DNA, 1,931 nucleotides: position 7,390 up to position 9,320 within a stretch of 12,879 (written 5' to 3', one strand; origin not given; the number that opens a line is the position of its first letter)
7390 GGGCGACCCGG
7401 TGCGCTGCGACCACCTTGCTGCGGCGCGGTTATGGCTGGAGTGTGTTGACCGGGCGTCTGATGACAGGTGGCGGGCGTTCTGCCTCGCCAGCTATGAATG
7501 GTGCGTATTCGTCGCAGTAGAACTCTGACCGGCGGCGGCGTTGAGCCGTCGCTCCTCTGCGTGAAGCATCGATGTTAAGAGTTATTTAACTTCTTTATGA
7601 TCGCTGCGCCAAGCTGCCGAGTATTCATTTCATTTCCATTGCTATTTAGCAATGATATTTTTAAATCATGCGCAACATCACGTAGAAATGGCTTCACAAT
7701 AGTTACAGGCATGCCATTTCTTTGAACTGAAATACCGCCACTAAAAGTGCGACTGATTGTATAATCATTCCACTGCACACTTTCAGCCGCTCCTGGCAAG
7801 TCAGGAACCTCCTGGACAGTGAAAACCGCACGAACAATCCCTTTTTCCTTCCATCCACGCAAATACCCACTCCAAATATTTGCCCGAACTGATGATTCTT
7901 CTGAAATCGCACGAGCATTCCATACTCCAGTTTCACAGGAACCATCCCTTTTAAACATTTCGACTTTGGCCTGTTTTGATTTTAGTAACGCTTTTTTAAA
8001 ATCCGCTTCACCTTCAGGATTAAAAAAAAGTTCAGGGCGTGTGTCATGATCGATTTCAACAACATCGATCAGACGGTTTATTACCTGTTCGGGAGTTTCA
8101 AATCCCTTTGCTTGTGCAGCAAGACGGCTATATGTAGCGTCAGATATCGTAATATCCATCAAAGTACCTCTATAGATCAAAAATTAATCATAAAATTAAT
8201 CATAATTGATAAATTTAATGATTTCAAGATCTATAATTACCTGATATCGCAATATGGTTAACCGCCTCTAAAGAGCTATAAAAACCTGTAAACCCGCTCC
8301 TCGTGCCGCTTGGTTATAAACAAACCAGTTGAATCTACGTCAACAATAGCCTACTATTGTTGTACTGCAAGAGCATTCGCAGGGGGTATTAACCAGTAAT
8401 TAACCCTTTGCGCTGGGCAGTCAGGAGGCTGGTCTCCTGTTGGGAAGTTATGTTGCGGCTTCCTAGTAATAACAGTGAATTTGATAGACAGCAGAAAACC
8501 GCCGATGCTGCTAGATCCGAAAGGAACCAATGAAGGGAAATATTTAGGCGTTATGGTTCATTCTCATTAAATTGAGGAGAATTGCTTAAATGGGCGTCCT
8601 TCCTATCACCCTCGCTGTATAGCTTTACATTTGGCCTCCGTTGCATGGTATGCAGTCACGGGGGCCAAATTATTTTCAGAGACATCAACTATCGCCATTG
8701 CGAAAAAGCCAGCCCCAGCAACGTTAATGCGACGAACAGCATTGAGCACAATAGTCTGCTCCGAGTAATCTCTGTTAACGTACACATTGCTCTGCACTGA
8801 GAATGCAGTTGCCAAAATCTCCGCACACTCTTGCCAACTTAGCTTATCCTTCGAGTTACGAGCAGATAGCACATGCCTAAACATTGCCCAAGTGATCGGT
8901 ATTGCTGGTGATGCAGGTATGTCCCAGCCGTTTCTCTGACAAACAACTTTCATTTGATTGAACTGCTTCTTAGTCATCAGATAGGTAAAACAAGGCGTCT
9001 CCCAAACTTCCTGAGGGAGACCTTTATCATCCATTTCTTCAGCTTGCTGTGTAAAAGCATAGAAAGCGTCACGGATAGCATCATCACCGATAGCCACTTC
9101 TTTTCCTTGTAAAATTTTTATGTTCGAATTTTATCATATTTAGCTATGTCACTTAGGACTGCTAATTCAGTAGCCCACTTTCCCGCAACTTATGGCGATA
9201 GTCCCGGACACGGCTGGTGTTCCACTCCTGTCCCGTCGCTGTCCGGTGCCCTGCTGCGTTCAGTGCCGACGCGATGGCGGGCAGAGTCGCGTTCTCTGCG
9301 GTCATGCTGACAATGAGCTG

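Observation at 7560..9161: AT-rich two-gene cargo island inserted between the primase and helicase/ori modules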

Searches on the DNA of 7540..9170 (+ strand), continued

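Call 132: search_rna_families(sources=[L085, L079, L029, L031, L088], threshold=evalue, max_evalue=1)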
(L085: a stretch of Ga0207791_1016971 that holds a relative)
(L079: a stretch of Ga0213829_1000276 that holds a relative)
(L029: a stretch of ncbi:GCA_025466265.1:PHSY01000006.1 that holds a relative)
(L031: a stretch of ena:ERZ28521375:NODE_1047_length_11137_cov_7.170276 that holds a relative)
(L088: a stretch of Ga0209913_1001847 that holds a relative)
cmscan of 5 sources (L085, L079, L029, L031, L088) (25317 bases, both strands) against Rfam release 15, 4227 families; matches with E-value up to 1: 5.
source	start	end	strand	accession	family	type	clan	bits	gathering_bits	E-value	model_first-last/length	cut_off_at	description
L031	1435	1535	+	RF00106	RNAI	Gene; antisense;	-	56.6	47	4.3e-08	1-102/102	no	RNAI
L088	474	623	+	RF01408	sraL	Gene; sRNA;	-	35.7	39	0.00012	1-142/142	no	sraL Hfq binding RNA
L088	1200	1253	-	RF03163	c4-a1b1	Gene; antisense;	CL00128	28.5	46.7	0.0015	1-53/53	no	a1, b1 targets of C4 antisense RNA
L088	32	82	-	RF01333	CRISPR-DR20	Gene; CRISPR;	-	23.9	42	0.57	1-36/36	no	CRISPR RNA direct repeat element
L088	592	623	+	RF02744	Rev39_5p_UTR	Cis-reg;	-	18.5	88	0.12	196-226/300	no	Soft rot Enterobacteriaceae Rev 39 5'UTR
